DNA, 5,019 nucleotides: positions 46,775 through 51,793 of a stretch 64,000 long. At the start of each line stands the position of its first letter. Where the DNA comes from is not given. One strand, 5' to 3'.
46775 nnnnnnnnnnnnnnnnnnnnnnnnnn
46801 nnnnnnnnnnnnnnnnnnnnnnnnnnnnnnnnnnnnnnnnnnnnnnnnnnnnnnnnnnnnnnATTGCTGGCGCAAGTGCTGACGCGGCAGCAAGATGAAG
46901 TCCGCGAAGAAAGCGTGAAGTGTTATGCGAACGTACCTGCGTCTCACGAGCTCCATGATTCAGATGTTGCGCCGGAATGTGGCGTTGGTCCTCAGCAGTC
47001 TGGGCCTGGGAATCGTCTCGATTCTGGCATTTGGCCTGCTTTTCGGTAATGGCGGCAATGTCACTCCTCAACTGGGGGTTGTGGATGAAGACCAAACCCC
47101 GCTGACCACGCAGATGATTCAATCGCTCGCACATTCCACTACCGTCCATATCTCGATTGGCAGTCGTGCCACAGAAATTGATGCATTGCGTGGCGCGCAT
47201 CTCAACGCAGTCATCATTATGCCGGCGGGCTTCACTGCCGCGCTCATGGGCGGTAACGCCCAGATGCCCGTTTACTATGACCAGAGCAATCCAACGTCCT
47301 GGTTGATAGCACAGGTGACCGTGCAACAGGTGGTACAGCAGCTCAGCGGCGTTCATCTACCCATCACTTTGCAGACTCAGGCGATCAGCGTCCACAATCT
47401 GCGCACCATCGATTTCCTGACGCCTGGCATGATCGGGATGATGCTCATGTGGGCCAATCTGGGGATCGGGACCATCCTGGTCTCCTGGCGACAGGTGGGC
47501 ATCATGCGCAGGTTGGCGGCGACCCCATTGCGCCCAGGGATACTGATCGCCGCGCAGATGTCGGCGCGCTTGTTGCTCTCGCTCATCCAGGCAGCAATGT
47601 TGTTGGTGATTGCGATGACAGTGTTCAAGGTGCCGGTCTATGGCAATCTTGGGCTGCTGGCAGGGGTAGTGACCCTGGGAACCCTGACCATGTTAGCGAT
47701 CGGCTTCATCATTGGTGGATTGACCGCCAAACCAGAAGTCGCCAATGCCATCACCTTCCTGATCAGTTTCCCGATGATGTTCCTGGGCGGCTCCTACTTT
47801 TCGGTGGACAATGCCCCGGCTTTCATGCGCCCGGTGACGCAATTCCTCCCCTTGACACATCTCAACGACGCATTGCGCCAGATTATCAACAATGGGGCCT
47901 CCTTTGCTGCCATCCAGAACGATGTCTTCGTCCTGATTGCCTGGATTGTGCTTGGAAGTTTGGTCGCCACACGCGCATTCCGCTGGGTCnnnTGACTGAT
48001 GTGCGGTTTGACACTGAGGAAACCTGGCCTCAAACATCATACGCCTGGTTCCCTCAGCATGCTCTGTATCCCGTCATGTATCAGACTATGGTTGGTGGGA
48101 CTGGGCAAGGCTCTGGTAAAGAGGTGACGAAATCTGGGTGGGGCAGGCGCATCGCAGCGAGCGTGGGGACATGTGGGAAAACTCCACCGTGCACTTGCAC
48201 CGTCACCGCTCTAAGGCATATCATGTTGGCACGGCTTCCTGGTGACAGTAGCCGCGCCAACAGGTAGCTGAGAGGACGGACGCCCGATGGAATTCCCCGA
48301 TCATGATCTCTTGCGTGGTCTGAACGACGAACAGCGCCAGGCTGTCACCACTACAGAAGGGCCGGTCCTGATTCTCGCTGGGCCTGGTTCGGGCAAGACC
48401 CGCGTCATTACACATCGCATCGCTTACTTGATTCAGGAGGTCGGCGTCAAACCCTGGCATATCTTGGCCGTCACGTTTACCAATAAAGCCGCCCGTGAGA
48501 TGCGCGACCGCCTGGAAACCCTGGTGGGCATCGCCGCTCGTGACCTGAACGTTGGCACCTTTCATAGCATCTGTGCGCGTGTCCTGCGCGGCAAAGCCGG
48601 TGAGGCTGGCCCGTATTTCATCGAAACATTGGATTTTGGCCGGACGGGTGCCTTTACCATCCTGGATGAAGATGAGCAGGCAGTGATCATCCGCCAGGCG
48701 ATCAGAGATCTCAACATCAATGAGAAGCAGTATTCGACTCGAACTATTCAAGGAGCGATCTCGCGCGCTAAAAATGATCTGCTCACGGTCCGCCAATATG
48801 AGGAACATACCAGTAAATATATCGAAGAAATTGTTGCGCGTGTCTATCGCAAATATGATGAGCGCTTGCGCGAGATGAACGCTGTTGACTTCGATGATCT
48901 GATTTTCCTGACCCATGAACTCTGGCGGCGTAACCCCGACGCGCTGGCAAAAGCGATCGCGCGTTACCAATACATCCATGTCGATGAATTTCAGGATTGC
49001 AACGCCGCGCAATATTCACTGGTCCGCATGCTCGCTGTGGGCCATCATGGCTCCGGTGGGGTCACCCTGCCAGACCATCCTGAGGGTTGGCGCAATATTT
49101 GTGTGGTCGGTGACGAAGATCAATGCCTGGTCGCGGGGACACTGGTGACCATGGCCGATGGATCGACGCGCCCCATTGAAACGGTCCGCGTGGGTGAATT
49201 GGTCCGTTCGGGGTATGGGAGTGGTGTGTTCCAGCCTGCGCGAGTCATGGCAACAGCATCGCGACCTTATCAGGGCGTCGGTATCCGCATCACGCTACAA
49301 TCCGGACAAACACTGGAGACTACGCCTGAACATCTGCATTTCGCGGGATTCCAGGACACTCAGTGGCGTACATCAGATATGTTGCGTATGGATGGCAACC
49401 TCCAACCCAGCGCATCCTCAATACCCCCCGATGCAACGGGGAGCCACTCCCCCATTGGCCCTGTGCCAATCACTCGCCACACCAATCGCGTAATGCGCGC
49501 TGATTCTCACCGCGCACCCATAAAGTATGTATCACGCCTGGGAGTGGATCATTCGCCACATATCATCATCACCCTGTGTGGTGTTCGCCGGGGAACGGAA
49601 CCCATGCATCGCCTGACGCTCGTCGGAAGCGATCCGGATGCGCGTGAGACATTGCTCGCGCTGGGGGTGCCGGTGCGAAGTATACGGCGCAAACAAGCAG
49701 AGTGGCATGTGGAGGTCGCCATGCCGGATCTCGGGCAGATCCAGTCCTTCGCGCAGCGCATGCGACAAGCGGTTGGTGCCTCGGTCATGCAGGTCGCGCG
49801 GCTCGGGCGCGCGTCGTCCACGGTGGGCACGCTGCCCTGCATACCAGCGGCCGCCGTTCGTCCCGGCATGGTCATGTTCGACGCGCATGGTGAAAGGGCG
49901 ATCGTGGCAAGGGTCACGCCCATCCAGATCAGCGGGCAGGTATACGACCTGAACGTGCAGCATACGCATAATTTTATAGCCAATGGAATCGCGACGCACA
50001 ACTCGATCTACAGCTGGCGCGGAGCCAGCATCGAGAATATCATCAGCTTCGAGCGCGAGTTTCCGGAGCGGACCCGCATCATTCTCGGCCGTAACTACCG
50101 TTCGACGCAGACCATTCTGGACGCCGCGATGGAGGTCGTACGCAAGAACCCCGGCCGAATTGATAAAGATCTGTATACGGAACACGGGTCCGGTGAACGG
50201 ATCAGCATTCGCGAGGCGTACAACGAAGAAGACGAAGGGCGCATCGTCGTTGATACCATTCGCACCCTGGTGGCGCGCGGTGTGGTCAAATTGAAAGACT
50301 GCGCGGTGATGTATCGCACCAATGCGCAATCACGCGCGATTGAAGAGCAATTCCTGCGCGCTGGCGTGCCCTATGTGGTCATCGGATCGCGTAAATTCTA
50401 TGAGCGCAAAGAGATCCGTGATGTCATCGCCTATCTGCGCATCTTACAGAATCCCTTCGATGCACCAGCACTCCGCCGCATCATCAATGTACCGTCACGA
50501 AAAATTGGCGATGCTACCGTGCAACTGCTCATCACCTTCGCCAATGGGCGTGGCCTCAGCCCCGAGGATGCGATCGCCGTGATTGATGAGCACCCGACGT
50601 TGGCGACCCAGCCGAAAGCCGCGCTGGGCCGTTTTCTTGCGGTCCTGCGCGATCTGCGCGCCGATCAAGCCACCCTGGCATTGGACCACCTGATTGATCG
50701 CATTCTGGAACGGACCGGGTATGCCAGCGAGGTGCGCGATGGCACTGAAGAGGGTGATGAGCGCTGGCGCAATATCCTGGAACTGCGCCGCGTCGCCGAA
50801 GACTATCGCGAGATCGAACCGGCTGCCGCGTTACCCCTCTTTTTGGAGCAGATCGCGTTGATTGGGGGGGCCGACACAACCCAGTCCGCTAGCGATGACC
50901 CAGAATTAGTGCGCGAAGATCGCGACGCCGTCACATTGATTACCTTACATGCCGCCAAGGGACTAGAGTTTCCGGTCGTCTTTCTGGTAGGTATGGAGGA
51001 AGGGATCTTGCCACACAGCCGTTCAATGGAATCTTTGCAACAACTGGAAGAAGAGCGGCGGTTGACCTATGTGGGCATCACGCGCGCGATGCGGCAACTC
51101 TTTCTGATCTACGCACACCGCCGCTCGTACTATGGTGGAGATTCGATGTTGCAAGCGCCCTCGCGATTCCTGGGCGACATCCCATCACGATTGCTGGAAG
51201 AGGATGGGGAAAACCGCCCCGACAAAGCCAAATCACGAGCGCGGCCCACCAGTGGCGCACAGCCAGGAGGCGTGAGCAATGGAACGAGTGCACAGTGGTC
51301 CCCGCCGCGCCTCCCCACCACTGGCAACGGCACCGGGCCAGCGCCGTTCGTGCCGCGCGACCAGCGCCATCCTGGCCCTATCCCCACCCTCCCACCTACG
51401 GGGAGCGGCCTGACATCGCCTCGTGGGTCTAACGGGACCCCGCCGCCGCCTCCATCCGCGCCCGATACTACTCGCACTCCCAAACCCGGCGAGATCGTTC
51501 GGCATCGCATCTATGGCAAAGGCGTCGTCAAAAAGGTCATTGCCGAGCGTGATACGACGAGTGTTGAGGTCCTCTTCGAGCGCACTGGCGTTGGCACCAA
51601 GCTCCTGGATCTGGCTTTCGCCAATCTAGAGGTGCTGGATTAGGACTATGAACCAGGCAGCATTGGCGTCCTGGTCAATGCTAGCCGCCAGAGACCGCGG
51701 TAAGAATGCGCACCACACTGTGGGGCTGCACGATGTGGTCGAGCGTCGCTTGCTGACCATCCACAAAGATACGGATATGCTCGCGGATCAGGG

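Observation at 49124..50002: Intein splitting helicase motif III of PcrA/UvrD, with a non-canonical 190-aa middle region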

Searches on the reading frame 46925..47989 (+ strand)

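Call 80: search_protein_families(library=pfam, proteins=[window:46925-47989:+], max_evalue=0.00001)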
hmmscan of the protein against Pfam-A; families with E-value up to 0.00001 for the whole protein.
window:46925-47989:+ (355 aa): 2 families
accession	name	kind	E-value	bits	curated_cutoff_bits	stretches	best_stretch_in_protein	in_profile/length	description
PF12698.13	ABC2_membrane_3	-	3.5e-36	125.5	31.6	1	23-347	5-344/347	ABC-2 family transporter protein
PF01061.29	ABC2_membrane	-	1.9e-23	83.5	26.9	1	124-321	21-210/211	ABC-2 type transporter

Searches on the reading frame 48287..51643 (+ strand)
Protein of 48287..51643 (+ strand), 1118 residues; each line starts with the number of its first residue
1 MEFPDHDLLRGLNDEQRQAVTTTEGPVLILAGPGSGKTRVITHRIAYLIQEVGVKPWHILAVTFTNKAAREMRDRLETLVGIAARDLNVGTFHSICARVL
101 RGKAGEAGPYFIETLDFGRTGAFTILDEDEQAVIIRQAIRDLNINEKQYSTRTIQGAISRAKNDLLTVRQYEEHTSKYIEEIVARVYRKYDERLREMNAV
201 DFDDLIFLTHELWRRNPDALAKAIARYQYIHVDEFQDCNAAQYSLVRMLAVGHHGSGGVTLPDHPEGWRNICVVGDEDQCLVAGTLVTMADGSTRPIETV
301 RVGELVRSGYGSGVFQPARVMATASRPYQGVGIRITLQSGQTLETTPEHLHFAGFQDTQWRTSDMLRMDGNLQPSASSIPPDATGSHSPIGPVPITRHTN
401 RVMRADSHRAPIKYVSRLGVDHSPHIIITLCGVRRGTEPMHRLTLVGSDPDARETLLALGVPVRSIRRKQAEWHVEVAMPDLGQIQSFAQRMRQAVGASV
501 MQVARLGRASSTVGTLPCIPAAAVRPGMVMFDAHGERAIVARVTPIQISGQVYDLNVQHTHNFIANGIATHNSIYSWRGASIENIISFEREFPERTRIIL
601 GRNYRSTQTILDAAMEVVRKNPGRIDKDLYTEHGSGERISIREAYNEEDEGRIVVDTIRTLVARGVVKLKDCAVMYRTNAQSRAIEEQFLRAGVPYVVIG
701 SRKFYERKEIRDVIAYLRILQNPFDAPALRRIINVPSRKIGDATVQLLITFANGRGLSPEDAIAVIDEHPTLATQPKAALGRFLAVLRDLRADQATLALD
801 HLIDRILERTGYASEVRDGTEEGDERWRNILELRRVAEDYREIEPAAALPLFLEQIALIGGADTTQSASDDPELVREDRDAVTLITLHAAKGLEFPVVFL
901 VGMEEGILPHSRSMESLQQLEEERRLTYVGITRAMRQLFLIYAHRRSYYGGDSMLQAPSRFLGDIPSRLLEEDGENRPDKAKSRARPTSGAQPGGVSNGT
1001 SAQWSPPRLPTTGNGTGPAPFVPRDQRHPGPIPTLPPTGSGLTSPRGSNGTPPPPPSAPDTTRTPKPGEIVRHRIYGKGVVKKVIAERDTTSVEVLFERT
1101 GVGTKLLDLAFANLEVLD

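Call 3: search_protein_families(library=pfam, proteins=[window:48287-51640:+], max_evalue=1)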
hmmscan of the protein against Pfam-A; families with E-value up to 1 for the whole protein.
window:48287-51640:+ (1118 aa): 16 families
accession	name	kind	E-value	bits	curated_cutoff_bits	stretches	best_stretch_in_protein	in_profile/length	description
PF00580.27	UvrD-helicase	-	1.4e-79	268.1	23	2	12-280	1-251/271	UvrD/REP helicase N-terminal domain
PF13361.12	UvrD_C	-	7.7e-72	243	25.6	1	599-944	2-349/350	UvrD-like helicase C-terminal domain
PF13245.12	AAA_19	-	5.6e-21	75.6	25.1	1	16-284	1-133/134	AAA domain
PF14890.11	Intein_splicing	-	5.4e-10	39.7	35.8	1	320-572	38-155/155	Intein splicing domain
PF13538.12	UvrD_C_2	-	9.3e-09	35.5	27.4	1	882-941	2-52/52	UvrD-like helicase C-terminal domain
PF13086.12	AAA_11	-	0.00012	22.4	27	1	12-103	2-93/257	AAA domain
PF13604.12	AAA_30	-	0.00012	22.3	27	1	12-77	2-67/191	AAA domain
PF21196.3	PcrA_UvrD_tudor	-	0.00028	21.1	23.9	1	1068-1107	2-39/48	PcrA/UvrD tudor domain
PF01079.26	Hint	-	0.0035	17.4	29.7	1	278-359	11-94/213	Hint module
PF05203.21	Hom_end_hint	-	0.015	15.7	32.1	1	280-307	1-28/228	Hom_end-associated Hint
PF01443.25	Viral_helicase1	-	0.015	15.6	21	0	883-940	178-226/228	Viral superfamily 1 RNA helicase core domain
PF13087.12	AAA_12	-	0.021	14.8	27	0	642-691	83-131/195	AAA domain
PF07624.16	PSD2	-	0.04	14.1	25.8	1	725-765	7-47/74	Protein of unknown function (DUF1585)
PF04851.21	ResIII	-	0.044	14.1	22.5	1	19-81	11-78/164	Type III restriction enzyme, res subunit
PF17778.7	BLACT_WH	-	0.097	13.1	22.8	1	179-197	2-20/46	Beta-lactamase associated winged helix domain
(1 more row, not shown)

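Call 4: search_protein_families(library=ncbifam, proteins=[window:48287-51640:+], max_evalue=1)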
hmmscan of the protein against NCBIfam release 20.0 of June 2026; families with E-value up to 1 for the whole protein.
window:48287-51640:+ (1118 aa): 29 families (the best 25 are shown)
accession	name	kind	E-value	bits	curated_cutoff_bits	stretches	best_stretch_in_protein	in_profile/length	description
TIGR01073.1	pcrA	equivalog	8.4e-231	768.2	911.2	2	562-1114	238-724/725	DNA helicase PcrA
NF008743.0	PRK11773.1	equivalog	3.9e-186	620.6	965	3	571-972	250-643/720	DNA helicase II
TIGR01075.1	uvrD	equivalog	6.3e-176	586.7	1144.45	3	571-972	245-638/715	DNA helicase II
TIGR01074.1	rep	equivalog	8.6e-160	533.2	951.45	2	571-986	243-654/668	DNA helicase Rep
NF008172.0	PRK10919.1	equivalog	8.5e-125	417.5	1168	2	571-977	244-645/673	DNA helicase Rep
TIGR02785.1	addA_Gpos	equivalog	6.6e-47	160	707.65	4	667-904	574-806/1234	helicase-exonuclease AddAB subunit AddA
NF008276.0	PRK11054.1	equivalog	2.3e-38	132.1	543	4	11-101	196-284/684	DNA helicase IV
TIGR00609.1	recB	equivalog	5.7e-34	117.4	696.05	4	666-943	541-813/1175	exodeoxyribonuclease V subunit beta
TIGR02784.1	addA_alphas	equivalog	2.8e-25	88.9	860.75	4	15-77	2-62/1138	double-strand break repair helicase AddA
NF010485.0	PRK13909.1-2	equivalog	2.1e-22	79.2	650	3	31-77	10-55/909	RecB-like helicase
NF010487.0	PRK13909.1-4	equivalog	3.7e-22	78.4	759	3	31-76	11-55/924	RecB-like helicase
NF008128.0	PRK10876.1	equivalog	1.3e-07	29.6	1697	2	190-253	339-404/1181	exodeoxyribonuclease V subunit beta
NF041464.1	HelD_BACSU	equivalog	2.3e-07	29.1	419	2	591-696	603-699/779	RNA polymerase recycling motor HelD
TIGR01443.1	intein_Cterm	domain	5.7e-07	29.6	15.6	1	552-573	2-24/24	intein C-terminal splicing region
TIGR01448.2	helicase_RecD2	equivalog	5.4e-06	24.8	500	1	12-74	317-377/713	SF1B family DNA helicase RecD2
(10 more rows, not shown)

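Call 99: find_encoding_contigs(protein=window:48287-51643:+, flank=1000, max_places=3)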
Protein window:48287-51643:+ (1118 aa): no gene with exactly this product is on record in the collection.
